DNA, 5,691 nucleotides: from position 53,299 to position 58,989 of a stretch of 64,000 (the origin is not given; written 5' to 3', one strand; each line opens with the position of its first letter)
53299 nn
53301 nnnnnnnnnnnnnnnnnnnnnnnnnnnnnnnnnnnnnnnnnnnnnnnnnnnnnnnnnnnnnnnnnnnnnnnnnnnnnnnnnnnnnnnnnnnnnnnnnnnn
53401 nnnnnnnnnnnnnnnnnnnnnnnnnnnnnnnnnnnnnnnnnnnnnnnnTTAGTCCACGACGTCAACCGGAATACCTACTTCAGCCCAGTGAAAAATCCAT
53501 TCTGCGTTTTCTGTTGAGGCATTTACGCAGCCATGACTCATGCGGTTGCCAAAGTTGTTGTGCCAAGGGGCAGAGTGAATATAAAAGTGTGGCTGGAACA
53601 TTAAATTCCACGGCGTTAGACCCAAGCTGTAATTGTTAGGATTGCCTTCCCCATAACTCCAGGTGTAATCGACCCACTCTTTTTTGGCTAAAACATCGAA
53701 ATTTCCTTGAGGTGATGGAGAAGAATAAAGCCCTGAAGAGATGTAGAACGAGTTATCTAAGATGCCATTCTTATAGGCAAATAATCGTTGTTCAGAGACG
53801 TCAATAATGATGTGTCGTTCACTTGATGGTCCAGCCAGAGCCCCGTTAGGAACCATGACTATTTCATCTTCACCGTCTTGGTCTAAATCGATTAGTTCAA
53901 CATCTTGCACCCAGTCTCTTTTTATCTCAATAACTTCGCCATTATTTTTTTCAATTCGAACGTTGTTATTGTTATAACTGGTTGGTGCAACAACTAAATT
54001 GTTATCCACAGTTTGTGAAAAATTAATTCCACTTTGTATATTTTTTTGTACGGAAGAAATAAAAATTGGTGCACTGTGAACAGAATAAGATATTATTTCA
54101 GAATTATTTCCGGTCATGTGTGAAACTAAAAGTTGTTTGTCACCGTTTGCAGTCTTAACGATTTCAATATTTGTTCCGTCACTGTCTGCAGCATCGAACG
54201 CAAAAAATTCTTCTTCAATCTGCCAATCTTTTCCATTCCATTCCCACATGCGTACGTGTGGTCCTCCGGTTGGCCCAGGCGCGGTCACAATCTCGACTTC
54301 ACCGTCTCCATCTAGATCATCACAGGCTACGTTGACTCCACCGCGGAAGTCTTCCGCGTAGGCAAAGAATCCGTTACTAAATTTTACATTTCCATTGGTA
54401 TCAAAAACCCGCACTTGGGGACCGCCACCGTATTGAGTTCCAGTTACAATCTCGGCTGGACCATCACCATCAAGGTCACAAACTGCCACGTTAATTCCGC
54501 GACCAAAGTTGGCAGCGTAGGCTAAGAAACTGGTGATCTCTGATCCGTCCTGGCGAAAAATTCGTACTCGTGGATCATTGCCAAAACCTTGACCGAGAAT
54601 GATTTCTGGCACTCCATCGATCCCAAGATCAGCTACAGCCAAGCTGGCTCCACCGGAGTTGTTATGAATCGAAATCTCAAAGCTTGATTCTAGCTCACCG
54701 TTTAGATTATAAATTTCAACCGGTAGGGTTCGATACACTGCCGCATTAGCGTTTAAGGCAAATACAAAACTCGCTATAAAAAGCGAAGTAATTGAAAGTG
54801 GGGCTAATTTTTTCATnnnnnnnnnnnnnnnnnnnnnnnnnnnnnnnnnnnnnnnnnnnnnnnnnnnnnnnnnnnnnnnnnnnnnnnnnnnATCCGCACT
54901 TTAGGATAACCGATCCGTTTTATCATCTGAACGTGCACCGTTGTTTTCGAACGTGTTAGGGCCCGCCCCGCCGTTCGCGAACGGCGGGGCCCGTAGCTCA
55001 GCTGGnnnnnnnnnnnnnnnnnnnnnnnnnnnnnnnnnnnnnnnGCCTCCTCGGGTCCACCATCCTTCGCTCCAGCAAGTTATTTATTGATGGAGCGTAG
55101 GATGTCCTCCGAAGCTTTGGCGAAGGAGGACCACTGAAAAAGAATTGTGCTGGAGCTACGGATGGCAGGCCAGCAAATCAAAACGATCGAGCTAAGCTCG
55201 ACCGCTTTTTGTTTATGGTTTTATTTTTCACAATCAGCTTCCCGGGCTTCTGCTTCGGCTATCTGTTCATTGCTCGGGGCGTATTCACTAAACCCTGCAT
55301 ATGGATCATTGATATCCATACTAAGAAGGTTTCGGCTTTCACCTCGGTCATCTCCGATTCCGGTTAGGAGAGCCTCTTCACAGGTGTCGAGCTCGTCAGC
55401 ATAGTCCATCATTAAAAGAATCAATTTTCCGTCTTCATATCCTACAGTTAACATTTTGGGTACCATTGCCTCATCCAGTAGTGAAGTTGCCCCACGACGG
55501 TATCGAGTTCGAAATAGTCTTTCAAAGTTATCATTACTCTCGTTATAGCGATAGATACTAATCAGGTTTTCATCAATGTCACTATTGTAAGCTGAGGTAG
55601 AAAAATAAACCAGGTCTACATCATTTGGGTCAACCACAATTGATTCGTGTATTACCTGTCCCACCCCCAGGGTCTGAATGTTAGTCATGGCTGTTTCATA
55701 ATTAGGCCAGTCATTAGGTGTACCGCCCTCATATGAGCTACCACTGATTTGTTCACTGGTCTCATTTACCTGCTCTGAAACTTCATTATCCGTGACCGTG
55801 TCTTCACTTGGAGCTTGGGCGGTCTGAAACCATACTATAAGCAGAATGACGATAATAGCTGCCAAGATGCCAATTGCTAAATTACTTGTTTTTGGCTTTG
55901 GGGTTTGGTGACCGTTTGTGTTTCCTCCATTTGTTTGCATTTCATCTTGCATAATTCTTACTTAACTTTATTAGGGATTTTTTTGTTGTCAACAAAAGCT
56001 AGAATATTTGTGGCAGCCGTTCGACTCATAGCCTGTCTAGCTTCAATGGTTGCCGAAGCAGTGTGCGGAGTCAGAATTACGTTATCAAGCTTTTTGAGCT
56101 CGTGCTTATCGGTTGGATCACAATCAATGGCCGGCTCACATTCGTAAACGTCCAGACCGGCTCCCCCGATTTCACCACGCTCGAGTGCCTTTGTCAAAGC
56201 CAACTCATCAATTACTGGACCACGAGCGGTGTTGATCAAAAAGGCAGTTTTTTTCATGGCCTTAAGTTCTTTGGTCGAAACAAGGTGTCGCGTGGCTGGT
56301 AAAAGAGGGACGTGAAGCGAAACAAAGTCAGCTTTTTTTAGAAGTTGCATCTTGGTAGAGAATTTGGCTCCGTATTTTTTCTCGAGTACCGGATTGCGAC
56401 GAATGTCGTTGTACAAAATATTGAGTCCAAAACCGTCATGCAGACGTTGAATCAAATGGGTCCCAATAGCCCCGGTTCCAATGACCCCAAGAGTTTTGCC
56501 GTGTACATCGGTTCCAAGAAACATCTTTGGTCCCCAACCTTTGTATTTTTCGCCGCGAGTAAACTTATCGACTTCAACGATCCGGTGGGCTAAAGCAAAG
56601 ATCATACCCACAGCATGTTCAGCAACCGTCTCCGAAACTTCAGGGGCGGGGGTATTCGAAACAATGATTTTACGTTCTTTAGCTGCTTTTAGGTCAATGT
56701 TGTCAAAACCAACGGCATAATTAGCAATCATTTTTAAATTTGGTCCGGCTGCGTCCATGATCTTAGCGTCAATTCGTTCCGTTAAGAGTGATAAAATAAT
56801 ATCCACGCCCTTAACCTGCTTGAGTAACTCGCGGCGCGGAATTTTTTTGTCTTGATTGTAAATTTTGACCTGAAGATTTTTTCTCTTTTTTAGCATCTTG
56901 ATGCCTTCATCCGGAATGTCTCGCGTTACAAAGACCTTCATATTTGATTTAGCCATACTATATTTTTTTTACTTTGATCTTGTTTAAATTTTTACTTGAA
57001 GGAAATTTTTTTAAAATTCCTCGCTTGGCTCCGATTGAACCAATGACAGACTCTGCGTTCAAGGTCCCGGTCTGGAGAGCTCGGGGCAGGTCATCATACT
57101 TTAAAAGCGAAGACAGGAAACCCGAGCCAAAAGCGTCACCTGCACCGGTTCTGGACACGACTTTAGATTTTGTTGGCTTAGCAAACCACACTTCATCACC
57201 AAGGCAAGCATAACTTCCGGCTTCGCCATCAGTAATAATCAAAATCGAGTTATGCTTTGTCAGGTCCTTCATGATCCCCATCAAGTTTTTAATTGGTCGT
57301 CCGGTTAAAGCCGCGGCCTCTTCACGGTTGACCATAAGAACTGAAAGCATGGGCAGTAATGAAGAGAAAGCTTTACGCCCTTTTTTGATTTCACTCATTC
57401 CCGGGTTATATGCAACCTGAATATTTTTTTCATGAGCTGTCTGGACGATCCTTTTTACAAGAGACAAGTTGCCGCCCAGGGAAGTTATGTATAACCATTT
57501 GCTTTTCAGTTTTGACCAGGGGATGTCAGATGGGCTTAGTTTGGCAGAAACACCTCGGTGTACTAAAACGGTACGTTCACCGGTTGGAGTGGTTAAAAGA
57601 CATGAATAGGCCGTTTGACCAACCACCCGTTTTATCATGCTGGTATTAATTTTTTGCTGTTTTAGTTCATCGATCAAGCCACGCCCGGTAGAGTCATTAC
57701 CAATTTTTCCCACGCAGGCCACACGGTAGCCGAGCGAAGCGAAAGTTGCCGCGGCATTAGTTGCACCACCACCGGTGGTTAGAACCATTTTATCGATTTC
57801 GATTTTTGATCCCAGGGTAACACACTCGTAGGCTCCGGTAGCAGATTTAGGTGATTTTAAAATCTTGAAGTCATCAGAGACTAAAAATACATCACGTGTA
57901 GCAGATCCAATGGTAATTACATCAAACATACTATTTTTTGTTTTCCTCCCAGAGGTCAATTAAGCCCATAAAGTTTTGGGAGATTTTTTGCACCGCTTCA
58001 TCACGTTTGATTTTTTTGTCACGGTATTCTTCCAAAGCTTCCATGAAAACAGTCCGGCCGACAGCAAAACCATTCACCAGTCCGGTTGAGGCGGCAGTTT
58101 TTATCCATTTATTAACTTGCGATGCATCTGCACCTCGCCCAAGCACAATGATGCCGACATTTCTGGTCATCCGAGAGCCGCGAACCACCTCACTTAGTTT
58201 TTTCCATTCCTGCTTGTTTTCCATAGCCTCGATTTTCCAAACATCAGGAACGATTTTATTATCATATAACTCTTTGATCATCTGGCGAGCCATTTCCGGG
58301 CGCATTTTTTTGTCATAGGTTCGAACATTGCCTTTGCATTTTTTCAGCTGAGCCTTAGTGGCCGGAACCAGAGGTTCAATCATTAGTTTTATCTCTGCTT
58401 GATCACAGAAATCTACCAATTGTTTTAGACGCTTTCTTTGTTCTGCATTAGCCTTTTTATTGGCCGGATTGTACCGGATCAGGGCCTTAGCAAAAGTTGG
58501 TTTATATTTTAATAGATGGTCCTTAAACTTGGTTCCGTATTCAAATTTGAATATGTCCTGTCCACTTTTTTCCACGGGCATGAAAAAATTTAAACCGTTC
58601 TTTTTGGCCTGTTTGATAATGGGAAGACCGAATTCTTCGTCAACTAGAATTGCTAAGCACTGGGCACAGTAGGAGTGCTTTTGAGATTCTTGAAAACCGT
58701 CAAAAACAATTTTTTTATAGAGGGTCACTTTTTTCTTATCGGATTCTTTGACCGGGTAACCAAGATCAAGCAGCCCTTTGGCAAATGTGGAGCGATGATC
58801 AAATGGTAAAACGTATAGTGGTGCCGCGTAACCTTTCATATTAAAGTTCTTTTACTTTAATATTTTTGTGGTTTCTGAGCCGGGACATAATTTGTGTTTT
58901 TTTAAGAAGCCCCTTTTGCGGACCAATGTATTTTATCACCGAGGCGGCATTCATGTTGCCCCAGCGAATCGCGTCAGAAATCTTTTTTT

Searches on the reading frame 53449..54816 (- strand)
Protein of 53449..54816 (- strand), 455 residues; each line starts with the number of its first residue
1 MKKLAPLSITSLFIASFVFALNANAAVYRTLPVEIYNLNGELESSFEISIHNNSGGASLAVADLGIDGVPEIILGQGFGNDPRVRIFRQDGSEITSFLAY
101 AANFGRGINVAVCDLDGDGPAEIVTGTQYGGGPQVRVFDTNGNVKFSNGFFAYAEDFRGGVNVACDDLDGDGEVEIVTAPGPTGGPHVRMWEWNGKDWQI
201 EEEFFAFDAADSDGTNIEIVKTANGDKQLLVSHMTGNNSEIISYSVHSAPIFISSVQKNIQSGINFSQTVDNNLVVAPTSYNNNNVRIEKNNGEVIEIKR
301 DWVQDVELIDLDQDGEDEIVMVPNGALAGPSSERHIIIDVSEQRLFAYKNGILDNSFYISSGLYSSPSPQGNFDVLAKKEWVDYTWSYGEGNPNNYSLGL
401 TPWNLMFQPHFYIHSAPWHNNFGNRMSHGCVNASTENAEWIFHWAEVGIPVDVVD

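Call 16: search_protein_families(library=pfam, proteins=[window:53449-54816:-], max_evalue=0.001)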
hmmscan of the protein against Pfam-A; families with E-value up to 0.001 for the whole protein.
window:53449-54816:- (455 aa): 3 families
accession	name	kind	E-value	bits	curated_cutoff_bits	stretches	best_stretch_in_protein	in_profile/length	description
PF03734.19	YkuD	-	1.4e-21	78.1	23.4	1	334-453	2-146/146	L,D-transpeptidase catalytic domain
PF13517.12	FG-GAP_3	-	1.8e-13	51.3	26.9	2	114-177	1-60/61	FG-GAP-like repeat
PF01839.29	FG-GAP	-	6.2e-07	29.6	22.1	0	107-131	2-26/37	FG-GAP repeat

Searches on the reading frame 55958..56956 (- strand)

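Call 16: search_protein_families(library=pfam, proteins=[window:55958-56956:-], max_evalue=0.001)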
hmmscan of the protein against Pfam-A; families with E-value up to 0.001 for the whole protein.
window:55958-56956:- (332 aa): 2 families
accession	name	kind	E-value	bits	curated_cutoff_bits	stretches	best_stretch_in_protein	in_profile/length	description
PF02826.25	2-Hacid_dh_C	-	7e-55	185.6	25.1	1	116-300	1-178/178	D-isomer specific 2-hydroxyacid dehydrogenase, NAD binding domain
PF00389.36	2-Hacid_dh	-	8.3e-32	110.1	24.6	1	8-332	1-134/134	D-isomer specific 2-hydroxyacid dehydrogenase, catalytic domain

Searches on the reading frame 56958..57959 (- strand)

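Call 16: search_protein_families(library=pfam, proteins=[window:56958-57959:-], max_evalue=0.001)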
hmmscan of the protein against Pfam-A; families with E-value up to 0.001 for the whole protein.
window:56958-57959:- (333 aa): 1 family
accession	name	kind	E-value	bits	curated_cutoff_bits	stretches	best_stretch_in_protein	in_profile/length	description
PF00294.29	PfkB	-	2.5e-42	145.7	25.8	1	49-313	22-297/302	pfkB family carbohydrate kinase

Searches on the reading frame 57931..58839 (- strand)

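Call 16: search_protein_families(library=pfam, proteins=[window:57931-58839:-], max_evalue=0.001)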
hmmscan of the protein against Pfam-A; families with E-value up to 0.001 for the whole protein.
window:57931-58839:- (302 aa): 2 families
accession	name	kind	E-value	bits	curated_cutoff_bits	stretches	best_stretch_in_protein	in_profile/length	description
PF09863.15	DUF2090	-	3e-39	135.4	27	1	7-300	36-309/310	Uncharacterized protein conserved in bacteria (DUF2090)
PF01791.15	DeoC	-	0.00021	21.5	23.8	1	118-265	94-227/229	DeoC/LacD family aldolase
